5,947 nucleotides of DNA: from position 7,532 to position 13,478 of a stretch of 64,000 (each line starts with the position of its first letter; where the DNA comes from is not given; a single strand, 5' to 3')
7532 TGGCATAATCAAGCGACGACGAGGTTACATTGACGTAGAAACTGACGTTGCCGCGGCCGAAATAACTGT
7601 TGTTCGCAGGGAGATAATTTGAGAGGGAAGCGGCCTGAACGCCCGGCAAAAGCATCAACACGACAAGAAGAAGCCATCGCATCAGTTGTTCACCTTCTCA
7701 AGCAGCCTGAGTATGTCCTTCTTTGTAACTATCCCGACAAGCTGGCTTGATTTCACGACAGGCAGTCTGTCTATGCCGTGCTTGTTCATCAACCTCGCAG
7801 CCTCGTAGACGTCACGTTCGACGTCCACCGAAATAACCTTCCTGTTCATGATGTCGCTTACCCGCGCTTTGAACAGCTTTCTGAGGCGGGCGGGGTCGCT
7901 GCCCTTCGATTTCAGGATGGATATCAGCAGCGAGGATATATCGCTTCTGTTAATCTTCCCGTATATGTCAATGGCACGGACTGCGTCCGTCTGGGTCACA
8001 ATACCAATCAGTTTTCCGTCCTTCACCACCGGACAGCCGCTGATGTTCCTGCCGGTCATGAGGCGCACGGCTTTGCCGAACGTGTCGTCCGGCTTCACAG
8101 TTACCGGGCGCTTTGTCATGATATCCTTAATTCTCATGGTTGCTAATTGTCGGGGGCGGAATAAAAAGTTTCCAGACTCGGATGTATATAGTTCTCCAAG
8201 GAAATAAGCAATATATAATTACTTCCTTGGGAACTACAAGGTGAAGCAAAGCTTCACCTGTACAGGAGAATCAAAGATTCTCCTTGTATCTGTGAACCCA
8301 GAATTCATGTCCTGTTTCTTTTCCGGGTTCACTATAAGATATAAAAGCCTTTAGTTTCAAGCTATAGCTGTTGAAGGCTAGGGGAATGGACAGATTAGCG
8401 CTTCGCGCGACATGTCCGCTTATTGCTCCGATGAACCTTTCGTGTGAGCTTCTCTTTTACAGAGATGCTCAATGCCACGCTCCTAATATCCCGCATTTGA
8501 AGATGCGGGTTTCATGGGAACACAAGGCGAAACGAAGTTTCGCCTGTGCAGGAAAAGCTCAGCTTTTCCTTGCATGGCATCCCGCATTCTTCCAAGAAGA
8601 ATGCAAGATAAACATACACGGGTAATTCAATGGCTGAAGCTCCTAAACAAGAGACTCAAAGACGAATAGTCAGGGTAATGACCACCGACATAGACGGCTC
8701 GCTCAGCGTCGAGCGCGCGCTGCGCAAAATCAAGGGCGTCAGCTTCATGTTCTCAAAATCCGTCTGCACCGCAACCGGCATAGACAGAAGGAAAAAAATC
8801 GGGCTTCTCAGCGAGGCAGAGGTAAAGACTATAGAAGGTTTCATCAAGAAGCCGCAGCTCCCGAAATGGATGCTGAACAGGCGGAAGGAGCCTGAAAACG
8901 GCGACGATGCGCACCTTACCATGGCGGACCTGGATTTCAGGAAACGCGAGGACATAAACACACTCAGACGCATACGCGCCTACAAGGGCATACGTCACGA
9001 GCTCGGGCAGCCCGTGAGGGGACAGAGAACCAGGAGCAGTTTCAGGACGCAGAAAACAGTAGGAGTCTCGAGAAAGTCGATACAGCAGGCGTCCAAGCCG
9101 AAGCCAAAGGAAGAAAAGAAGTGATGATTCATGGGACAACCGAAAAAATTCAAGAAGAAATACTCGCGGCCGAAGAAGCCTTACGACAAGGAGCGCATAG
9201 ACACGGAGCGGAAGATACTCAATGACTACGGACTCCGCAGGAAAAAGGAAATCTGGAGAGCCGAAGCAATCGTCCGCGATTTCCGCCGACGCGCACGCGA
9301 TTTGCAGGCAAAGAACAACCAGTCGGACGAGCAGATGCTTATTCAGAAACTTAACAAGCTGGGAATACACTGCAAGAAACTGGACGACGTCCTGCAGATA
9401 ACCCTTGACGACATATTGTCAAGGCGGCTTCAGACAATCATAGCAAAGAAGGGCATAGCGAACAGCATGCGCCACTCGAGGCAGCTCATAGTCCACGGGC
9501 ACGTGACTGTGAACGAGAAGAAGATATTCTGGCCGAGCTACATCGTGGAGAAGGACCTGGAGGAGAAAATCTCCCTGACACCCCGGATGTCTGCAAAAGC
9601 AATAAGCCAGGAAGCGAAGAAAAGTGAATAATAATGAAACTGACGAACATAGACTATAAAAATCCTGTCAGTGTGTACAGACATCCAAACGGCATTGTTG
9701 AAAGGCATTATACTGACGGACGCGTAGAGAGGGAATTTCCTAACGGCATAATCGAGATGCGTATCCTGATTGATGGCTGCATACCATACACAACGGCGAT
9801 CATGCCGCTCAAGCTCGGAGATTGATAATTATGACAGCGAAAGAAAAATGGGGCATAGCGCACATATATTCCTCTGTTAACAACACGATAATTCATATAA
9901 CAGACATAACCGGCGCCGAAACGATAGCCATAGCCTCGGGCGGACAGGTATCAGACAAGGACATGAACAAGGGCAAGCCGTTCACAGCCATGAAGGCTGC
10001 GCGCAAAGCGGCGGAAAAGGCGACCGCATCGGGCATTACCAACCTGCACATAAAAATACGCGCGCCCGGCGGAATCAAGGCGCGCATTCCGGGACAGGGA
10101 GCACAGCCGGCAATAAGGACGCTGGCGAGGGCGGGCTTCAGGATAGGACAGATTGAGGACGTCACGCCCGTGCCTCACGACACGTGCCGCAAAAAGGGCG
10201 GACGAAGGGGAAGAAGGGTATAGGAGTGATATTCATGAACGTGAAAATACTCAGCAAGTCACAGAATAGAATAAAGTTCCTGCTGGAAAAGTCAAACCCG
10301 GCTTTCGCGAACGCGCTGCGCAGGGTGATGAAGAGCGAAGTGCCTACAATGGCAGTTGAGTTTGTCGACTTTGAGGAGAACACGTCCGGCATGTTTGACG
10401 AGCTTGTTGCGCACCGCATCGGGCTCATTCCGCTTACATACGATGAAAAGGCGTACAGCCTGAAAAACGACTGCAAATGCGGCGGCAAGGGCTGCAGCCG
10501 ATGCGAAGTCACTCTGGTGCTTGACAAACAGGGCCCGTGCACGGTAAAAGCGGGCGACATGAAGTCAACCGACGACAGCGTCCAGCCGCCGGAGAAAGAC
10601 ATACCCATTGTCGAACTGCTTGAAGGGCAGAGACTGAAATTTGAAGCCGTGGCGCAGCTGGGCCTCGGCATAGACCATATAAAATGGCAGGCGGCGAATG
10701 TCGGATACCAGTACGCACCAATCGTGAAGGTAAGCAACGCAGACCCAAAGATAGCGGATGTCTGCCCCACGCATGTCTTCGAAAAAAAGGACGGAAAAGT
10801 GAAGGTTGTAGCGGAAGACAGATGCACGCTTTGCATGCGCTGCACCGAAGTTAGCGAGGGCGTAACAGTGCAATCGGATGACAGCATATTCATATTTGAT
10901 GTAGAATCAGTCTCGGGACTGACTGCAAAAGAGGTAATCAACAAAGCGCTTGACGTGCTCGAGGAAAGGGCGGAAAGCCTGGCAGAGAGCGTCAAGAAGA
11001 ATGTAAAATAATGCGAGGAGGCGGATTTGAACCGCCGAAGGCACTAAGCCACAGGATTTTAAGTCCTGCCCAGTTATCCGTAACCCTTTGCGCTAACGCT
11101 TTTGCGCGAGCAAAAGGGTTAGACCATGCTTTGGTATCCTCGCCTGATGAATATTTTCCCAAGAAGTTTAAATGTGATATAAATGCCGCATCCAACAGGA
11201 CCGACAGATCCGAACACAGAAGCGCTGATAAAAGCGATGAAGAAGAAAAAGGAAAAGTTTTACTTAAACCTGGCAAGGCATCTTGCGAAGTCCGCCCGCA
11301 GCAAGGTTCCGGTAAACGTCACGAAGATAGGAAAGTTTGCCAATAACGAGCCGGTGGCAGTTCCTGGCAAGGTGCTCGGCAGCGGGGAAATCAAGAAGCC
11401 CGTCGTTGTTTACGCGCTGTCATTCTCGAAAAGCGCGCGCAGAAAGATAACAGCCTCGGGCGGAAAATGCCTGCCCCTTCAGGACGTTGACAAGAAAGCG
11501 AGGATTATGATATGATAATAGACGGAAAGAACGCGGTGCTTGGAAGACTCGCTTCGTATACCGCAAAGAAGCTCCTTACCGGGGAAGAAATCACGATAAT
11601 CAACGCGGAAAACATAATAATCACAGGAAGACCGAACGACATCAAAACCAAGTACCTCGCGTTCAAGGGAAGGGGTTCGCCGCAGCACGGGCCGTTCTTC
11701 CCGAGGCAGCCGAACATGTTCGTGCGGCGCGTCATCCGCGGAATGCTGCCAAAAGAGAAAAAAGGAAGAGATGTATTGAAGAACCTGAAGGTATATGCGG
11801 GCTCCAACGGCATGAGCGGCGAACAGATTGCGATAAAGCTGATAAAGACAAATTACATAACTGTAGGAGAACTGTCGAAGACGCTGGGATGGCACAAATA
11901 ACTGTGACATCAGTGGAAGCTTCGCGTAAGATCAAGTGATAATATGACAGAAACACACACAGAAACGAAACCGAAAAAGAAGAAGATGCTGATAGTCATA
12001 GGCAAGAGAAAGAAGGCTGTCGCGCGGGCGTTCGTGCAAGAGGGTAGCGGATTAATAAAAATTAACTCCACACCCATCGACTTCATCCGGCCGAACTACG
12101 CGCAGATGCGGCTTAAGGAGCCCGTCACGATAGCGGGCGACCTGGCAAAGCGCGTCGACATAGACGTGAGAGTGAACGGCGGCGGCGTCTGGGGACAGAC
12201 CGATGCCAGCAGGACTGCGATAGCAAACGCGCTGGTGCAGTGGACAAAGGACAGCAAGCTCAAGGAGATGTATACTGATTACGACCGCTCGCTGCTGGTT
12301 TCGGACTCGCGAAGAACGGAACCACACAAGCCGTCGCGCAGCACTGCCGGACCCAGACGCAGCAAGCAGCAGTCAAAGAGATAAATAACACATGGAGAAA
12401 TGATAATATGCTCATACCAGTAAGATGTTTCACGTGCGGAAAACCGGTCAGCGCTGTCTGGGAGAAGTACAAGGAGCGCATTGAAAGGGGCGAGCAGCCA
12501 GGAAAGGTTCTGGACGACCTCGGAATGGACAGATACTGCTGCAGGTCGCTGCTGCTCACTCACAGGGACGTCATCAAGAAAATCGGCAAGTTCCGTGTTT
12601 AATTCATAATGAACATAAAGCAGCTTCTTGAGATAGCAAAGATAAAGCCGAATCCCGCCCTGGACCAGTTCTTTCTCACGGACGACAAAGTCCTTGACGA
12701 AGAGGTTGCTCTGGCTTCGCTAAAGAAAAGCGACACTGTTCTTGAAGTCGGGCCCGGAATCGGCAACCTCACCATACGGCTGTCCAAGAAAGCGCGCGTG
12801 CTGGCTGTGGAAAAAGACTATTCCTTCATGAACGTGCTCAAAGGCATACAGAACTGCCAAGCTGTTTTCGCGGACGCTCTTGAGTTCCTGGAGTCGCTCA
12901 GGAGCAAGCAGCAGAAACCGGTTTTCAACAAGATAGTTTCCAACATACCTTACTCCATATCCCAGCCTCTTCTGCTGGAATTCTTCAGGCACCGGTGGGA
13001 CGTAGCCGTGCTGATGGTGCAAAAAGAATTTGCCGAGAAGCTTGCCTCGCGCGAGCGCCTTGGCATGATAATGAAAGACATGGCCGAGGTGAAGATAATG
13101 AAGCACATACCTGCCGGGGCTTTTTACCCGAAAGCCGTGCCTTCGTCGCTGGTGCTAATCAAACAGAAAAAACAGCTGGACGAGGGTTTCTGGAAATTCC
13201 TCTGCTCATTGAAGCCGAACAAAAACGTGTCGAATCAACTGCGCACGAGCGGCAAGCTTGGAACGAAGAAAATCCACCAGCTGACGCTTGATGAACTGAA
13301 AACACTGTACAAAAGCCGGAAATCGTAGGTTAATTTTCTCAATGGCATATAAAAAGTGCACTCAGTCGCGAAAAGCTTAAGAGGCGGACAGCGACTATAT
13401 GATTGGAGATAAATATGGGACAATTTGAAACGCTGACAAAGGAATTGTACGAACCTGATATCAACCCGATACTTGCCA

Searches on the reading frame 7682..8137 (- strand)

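Call 78: search_protein_families(library=pfam, proteins=[window:7682-8137:-], max_evalue=0.001)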
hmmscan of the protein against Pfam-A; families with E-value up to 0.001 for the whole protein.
window:7682-8137:- (151 aa): 1 family
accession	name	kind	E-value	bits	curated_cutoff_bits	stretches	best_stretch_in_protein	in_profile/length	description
PF00571.33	CBS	-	2.1e-36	124.4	24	2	3-56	1-55/57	CBS domain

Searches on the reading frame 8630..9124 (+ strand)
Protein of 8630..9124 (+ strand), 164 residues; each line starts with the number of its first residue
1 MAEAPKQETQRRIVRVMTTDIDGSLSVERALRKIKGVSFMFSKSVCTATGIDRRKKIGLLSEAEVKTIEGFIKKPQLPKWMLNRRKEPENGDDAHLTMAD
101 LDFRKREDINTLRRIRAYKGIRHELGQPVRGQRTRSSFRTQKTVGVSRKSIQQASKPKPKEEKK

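Call 78: search_protein_families(library=pfam, proteins=[window:8630-9124:+], max_evalue=0.001)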
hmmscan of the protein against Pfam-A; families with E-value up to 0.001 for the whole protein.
window:8630-9124:+ (164 aa): 1 family
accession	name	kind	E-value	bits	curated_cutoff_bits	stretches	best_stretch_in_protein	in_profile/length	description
PF00416.27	Ribosomal_S13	-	4.8e-34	118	31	1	15-140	1-128/128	Ribosomal protein S13/S18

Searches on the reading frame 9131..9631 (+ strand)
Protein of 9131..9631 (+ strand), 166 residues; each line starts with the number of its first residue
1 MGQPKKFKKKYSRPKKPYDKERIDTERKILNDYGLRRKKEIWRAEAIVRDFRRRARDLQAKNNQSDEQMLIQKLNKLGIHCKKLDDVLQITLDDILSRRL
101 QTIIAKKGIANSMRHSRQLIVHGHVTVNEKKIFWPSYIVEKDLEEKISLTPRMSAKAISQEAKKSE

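Call 78: search_protein_families(library=pfam, proteins=[window:9131-9631:+], max_evalue=0.001)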
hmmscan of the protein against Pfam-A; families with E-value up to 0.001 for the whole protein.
window:9131-9631:+ (166 aa): 2 families
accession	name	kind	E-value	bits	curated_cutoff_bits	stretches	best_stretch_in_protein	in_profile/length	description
PF01479.30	S4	-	1.2e-12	47.8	22.8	1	98-141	1-44/48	S4 domain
PF22421.1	SYY_C-terminal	-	0.00044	20.5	27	0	87-141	9-62/83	Tyrosine--tRNA ligase SYY-like C-terminal domain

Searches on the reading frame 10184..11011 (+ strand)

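Call 78: search_protein_families(library=pfam, proteins=[window:10184-11011:+], max_evalue=0.001)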
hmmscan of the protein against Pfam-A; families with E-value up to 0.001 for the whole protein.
window:10184-11011:+ (275 aa): 2 families
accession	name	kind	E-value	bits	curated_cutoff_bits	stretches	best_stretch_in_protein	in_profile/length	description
PF01000.31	RNA_pol_A_bac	-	5.4e-19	69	33.9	1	69-167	5-101/119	RNA polymerase Rpb3/RpoA insert domain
PF01193.29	RNA_pol_L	-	4.2e-15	55.7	24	1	31-262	1-73/74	RNA polymerase Rpb3/Rpb11 dimerisation domain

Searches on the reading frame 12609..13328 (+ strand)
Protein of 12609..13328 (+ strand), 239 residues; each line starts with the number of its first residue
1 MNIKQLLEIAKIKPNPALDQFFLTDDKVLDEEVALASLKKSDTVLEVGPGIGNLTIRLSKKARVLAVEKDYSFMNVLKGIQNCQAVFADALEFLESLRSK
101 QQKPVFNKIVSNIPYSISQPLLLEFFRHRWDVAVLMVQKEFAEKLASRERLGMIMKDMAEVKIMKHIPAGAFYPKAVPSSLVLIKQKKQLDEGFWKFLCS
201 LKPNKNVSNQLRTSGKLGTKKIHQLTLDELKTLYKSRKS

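Call 78: search_protein_families(library=pfam, proteins=[window:12609-13328:+], max_evalue=0.001)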
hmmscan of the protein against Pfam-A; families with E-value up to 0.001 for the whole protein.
window:12609-13328:+ (239 aa): 1 family
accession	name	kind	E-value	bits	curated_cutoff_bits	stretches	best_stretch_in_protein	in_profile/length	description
PF00398.26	RrnaAD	-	5.5e-30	104.8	24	1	15-216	5-228/263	Ribosomal RNA adenine dimethylase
